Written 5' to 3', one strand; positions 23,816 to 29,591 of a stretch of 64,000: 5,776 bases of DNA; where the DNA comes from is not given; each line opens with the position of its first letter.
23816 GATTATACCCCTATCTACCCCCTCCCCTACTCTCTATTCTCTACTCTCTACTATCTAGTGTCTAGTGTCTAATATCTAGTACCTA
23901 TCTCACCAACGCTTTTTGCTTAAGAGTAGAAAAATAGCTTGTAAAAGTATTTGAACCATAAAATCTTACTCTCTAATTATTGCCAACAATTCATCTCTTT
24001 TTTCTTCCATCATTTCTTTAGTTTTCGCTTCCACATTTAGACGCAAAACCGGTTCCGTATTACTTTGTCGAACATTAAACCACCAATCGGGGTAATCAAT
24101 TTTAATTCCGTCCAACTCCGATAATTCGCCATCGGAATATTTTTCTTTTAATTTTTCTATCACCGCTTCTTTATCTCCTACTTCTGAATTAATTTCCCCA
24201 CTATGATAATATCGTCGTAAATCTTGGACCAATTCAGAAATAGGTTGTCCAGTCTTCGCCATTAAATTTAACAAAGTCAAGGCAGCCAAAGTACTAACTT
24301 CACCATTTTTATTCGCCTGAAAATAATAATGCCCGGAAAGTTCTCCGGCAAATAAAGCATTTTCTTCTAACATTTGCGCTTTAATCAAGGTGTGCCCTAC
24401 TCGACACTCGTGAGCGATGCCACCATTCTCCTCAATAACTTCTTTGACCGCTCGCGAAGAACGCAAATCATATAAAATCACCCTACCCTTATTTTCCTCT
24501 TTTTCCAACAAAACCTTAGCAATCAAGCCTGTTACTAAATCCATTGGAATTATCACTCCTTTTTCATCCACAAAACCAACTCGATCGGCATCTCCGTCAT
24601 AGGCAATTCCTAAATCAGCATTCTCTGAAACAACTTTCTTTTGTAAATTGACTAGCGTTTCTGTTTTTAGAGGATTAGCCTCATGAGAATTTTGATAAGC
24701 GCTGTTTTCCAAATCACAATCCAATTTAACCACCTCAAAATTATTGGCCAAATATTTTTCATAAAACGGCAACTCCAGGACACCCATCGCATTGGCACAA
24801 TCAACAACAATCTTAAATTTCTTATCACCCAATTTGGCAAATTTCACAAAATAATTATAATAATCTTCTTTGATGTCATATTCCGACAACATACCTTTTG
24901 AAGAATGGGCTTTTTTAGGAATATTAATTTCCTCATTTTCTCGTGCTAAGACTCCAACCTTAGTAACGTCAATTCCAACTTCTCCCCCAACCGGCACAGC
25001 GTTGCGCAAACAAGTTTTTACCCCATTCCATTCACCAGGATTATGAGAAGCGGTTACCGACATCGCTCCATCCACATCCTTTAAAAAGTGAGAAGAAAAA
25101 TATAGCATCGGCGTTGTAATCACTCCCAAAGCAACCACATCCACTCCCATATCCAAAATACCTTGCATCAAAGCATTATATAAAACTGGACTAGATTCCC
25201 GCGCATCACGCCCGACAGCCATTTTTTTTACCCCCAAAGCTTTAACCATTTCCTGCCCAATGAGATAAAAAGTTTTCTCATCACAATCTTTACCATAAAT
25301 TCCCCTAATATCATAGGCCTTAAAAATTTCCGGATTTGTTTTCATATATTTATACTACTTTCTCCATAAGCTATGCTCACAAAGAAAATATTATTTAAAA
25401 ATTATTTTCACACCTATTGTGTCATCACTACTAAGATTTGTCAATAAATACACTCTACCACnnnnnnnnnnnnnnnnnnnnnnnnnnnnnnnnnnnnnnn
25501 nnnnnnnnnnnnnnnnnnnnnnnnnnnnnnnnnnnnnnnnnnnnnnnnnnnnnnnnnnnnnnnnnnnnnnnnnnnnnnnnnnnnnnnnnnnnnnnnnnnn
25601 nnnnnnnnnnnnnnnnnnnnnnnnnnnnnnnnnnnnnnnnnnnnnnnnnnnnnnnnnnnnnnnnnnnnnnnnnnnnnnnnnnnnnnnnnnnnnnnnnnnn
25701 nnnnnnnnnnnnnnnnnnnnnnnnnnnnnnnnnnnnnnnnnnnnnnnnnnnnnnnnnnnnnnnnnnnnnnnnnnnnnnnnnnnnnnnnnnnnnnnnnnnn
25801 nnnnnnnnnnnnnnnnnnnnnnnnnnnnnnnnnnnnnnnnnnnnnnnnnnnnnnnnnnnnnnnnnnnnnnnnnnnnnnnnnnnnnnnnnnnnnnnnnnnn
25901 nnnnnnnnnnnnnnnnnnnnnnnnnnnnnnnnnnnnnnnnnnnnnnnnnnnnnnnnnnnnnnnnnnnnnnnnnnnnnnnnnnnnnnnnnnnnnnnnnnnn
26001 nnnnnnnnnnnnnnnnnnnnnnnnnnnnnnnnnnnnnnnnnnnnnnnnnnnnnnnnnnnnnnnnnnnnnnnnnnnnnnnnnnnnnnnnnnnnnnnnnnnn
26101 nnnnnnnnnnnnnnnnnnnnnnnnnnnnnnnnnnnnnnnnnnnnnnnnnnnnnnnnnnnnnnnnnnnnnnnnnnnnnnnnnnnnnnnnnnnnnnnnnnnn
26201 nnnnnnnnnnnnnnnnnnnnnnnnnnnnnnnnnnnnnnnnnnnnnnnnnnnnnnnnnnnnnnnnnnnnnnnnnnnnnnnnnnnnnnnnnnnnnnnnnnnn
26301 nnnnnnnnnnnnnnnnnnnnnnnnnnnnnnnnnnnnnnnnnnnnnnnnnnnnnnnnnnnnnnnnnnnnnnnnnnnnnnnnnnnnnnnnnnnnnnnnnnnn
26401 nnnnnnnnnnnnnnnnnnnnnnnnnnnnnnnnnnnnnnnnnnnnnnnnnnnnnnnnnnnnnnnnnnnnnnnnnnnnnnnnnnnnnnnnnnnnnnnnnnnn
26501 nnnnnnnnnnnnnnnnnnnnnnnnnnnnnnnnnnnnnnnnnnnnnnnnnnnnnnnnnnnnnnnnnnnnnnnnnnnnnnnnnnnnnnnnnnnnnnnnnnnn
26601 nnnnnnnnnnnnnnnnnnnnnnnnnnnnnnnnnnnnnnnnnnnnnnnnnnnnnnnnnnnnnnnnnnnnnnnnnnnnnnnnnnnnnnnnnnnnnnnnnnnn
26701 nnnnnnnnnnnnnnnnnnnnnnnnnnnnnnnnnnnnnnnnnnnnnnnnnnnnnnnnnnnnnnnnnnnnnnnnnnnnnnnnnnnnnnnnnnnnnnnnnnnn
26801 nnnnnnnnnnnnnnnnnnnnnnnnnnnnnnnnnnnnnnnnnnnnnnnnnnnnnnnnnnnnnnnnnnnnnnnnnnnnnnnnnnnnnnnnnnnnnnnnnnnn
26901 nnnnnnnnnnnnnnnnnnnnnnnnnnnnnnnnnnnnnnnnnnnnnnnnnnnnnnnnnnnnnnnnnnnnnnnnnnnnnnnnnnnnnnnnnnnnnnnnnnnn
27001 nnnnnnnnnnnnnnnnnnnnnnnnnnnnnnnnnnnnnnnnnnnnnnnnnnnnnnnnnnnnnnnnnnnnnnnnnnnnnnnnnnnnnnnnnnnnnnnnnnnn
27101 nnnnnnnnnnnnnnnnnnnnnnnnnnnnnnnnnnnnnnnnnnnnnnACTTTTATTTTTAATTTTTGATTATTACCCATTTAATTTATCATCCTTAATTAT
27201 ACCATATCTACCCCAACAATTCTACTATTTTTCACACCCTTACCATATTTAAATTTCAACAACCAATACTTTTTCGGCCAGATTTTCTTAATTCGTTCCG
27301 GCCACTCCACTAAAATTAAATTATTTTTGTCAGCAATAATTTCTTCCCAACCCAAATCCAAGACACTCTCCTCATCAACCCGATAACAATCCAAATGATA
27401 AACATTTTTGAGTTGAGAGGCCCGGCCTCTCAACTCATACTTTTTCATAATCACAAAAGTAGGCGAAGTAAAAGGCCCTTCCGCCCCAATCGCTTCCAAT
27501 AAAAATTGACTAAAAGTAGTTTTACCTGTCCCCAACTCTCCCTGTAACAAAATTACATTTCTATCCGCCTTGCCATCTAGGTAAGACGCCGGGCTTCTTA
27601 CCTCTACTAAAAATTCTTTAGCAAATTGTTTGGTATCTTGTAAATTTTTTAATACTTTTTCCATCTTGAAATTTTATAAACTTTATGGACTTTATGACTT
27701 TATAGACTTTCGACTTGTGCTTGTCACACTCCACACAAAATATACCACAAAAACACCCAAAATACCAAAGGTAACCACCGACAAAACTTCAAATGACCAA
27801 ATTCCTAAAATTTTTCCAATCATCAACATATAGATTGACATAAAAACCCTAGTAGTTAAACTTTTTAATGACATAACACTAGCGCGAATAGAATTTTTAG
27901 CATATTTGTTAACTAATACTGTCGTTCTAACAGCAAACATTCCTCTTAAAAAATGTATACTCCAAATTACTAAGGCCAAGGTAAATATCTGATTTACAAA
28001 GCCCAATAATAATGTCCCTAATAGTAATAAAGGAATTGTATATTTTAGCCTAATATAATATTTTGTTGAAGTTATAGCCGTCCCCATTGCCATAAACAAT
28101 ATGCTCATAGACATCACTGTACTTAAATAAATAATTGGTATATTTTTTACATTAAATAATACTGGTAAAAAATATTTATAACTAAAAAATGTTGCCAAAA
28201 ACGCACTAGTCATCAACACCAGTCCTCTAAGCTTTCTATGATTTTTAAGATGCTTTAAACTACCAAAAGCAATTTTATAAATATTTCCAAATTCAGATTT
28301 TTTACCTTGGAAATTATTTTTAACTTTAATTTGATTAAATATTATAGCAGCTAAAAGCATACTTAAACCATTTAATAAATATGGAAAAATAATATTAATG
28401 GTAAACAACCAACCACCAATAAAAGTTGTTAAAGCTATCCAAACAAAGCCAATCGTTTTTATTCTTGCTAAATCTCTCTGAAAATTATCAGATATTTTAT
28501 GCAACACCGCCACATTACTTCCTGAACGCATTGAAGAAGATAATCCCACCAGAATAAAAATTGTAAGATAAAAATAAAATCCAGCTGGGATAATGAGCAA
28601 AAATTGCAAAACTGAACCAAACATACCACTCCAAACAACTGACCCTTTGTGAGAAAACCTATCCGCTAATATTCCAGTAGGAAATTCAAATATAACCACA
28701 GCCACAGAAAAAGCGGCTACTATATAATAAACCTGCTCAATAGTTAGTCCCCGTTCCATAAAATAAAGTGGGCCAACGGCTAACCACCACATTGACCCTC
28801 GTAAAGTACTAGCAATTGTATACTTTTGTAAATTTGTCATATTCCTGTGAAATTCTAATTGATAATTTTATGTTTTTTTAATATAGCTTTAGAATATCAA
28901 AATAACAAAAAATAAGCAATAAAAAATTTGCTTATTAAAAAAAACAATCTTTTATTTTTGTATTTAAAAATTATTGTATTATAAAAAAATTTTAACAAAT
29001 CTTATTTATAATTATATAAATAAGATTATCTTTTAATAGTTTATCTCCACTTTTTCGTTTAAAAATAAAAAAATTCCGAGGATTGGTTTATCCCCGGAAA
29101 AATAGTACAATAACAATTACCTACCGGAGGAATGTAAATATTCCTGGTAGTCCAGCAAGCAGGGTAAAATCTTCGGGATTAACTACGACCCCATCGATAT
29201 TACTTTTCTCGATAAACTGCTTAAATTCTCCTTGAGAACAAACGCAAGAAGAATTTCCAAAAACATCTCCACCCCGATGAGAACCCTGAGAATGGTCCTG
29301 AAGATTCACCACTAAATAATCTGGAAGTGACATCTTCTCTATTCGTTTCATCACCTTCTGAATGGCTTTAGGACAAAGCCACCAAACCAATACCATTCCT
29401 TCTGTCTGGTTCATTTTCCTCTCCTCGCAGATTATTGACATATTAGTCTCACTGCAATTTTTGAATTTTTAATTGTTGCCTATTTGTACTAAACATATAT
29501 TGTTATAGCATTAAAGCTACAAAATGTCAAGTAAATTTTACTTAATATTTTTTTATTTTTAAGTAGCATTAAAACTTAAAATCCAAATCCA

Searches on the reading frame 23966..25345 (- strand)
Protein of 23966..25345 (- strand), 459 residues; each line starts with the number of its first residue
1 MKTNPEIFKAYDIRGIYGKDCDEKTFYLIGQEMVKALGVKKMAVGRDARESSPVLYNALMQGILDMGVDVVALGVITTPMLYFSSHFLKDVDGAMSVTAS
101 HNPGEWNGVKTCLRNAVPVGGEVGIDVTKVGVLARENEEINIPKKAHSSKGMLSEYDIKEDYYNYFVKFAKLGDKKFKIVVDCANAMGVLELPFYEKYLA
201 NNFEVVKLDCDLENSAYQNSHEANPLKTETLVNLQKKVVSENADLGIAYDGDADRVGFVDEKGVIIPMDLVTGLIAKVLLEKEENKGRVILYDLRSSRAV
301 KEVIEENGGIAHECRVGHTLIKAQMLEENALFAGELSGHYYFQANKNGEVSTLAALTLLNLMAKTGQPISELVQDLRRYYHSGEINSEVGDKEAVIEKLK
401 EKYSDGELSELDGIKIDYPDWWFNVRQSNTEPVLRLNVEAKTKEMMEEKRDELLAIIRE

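Call 14: search_protein_families(library=pfam, proteins=[window:23966-25345:-], max_evalue=0.01)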
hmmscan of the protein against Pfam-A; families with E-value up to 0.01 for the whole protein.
window:23966-25345:- (459 aa): 4 families
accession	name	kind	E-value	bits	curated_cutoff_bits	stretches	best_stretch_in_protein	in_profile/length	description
PF02878.22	PGM_PMM_I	-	8.3e-27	94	22.5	1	6-122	2-122/138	Phosphoglucomutase/phosphomannomutase, alpha/beta/alpha domain I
PF02880.22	PGM_PMM_III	-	2.8e-22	79.4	20.7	1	270-377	4-113/115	Phosphoglucomutase/phosphomannomutase, alpha/beta/alpha domain III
PF02879.22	PGM_PMM_II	-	1.3e-15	58.2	29.3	1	162-263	3-103/103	Phosphoglucomutase/phosphomannomutase, alpha/beta/alpha domain II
PF00408.26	PGM_PMM_IV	-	7.2e-12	45.6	23.1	1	384-454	1-66/68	Phosphoglucomutase/phosphomannomutase, C-terminal domain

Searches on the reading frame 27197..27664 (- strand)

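Call 14: search_protein_families(library=pfam, proteins=[window:27197-27664:-], max_evalue=0.01)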
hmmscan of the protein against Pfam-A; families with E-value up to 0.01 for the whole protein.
window:27197-27664:- (155 aa): 4 families
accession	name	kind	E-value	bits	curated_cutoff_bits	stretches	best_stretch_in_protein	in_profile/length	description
PF02367.23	TsaE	-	3e-31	108.5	26.6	1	6-140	2-120/128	Threonylcarbamoyl adenosine biosynthesis protein TsaE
PF06745.19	ATPase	-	0.0018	18.1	26.6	1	30-61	14-46/231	KaiC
PF13401.12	AAA_22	-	0.0028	18.4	27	1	34-102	4-72/130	AAA domain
PF24883.2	NPHP3_N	-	0.0079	16.8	24.8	1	27-67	14-54/164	Nephrocystin 3, N-terminal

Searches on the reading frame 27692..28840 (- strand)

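Call 14: search_protein_families(library=pfam, proteins=[window:27692-28840:-], max_evalue=0.01)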
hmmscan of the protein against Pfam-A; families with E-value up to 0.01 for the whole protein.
window:27692-28840:- (382 aa): 1 family
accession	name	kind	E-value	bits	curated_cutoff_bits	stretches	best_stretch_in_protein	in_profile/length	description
PF07690.21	MFS_1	-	5.4e-16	58.9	33.4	1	13-301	7-306/347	Major Facilitator Superfamily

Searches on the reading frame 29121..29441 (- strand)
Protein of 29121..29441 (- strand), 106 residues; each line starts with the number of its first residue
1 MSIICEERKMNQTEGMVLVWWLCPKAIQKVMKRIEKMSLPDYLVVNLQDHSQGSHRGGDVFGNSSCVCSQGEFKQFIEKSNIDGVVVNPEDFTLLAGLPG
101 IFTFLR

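Call 14: search_protein_families(library=pfam, proteins=[window:29121-29441:-], max_evalue=0.01)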
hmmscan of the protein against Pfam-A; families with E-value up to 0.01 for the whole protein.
window:29121-29441:- (106 aa): 1 family
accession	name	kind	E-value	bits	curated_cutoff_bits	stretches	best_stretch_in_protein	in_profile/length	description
PF13277.11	YmdB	-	0.0068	16.1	27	0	58-98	4-44/253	YmdB-like protein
